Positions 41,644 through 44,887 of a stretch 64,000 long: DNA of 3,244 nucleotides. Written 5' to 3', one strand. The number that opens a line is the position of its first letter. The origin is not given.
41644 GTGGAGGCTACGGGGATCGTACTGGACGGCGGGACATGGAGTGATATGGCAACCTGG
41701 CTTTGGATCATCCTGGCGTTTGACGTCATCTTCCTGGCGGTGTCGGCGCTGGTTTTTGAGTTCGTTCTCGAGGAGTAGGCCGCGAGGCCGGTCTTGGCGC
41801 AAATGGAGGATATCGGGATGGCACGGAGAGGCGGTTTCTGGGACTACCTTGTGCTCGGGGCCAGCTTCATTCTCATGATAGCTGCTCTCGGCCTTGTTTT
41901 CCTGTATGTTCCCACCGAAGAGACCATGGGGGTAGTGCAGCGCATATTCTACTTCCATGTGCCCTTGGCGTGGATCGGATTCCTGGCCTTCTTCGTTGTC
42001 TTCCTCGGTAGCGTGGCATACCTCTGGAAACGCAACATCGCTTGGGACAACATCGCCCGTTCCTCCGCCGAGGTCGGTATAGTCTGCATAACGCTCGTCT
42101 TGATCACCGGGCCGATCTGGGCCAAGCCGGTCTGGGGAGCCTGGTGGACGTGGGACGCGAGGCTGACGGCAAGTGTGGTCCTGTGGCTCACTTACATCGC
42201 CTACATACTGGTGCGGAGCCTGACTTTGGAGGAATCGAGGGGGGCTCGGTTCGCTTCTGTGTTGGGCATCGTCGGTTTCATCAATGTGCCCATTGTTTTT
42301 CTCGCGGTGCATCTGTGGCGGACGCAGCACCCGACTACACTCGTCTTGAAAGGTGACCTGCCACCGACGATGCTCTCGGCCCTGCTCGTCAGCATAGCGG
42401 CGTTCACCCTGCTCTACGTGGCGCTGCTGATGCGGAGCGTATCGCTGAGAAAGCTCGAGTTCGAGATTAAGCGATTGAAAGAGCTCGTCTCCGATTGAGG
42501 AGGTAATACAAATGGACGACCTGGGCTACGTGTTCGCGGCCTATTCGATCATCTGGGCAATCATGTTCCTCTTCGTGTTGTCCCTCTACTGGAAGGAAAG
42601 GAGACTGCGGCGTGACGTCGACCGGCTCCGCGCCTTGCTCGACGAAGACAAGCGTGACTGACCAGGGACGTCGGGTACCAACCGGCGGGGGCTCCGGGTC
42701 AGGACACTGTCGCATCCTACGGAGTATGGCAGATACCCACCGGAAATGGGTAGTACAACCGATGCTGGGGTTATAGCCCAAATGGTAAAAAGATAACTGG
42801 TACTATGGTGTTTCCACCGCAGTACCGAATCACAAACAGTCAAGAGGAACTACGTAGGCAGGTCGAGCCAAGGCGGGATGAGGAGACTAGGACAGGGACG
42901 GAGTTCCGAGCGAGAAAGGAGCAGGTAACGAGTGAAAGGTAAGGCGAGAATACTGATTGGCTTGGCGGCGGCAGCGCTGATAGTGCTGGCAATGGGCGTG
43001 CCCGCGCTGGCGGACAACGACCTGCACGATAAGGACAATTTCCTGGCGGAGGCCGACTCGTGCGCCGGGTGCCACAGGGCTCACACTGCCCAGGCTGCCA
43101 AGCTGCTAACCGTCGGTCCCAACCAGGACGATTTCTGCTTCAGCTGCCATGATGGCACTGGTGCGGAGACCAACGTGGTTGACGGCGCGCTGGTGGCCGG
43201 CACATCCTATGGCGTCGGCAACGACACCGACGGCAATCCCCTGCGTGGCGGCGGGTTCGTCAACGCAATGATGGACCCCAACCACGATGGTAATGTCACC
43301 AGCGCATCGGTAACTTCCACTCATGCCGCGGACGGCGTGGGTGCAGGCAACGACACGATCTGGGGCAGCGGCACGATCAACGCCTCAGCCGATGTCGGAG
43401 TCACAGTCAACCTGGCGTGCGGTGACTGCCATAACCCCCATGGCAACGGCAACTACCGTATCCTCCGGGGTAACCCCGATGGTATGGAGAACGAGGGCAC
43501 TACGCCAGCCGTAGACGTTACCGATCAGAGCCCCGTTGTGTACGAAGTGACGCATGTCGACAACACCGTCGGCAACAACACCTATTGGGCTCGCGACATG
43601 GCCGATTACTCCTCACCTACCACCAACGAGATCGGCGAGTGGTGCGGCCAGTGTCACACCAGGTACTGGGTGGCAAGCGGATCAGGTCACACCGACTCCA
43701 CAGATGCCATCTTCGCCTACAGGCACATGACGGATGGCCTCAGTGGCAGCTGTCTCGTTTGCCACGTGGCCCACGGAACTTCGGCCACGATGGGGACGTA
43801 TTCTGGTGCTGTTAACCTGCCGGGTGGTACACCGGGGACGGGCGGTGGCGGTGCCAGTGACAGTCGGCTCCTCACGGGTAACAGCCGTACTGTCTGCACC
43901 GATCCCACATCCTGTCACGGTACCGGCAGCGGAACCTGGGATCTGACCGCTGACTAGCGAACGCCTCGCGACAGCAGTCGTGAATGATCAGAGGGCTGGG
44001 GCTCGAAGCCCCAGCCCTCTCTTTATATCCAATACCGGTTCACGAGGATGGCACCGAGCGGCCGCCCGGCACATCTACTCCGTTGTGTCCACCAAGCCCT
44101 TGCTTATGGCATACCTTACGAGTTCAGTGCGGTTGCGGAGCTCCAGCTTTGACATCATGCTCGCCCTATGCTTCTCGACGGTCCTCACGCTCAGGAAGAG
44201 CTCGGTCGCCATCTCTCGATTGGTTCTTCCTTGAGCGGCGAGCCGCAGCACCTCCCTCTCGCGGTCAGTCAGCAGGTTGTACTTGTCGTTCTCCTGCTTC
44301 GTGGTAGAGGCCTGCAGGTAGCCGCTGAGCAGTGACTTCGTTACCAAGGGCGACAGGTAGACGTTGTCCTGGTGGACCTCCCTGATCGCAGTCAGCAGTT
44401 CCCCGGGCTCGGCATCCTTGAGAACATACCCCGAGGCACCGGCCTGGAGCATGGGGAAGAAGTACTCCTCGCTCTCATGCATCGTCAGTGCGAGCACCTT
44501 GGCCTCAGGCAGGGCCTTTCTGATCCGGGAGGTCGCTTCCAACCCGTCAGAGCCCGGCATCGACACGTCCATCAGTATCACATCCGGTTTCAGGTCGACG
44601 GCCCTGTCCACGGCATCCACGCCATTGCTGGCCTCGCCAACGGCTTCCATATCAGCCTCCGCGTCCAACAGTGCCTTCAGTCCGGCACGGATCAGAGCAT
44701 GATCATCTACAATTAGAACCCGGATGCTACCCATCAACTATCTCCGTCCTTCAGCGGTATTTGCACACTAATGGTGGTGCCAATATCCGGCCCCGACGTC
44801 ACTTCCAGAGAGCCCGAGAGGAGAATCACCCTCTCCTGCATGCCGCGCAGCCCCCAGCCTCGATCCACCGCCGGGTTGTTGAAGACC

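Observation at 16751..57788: ~40-kb self-contained cytochrome island with electron-transfer cytochromes plus their own haem synthesis, maturation and sensing genes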

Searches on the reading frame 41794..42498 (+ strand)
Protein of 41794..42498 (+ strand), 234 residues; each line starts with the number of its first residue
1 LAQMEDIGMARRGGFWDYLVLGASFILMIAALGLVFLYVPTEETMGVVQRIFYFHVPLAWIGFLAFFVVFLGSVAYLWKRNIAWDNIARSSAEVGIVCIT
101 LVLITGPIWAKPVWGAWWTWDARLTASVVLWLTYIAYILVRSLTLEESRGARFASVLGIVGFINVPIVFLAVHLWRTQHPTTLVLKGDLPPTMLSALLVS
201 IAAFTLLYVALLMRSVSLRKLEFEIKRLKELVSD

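Call 6: search_protein_families(library=pfam, proteins=[window:41794-42498:+], max_evalue=0.01)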
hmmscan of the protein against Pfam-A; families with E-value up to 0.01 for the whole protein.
window:41794-42498:+ (234 aa): 2 families
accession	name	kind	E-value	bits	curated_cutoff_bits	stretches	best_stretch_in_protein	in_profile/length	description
PF01578.25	Cytochrom_C_asm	-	1.9e-30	106.6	29.9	1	22-176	34-208/212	Cytochrome C assembly protein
PF07284.16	BCHF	-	0.0032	18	25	1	58-144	21-108/139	2-vinyl bacteriochlorophyllide hydratase (BCHF)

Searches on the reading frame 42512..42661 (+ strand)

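Call 16: search_protein_families(library=ncbifam, proteins=[window:42512-42661:+], max_evalue=0.01)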
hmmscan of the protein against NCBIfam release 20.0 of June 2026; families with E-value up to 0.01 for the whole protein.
window:42512-42661:+ (49 aa): 1 family
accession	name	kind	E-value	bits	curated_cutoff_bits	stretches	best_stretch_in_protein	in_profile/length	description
TIGR03141.1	cytochro_ccmD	equivalog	0.00053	20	25.95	1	5-41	8-44/47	heme exporter protein CcmD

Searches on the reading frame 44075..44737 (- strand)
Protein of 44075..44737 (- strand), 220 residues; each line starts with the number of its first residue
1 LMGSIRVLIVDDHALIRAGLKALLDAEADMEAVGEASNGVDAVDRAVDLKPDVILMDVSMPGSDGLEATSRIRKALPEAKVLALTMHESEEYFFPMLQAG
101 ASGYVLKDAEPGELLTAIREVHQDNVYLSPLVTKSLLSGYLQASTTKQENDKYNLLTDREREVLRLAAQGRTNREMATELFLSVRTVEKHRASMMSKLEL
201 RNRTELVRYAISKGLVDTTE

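Call 6: search_protein_families(library=pfam, proteins=[window:44075-44737:-], max_evalue=0.01)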
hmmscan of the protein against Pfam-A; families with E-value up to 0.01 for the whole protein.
window:44075-44737:- (220 aa): 3 families
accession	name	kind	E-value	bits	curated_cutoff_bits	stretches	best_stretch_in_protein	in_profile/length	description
PF00072.30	Response_reg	-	1e-29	103.3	30.2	1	7-119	1-111/111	Response regulator receiver domain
PF00196.25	GerE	-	3.9e-20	71.7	23.5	1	155-210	2-57/57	Bacterial regulatory proteins, luxR family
PF08281.18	Sigma70_r4_2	-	0.00024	21.1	25.7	1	156-191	11-47/54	Sigma-70, region 4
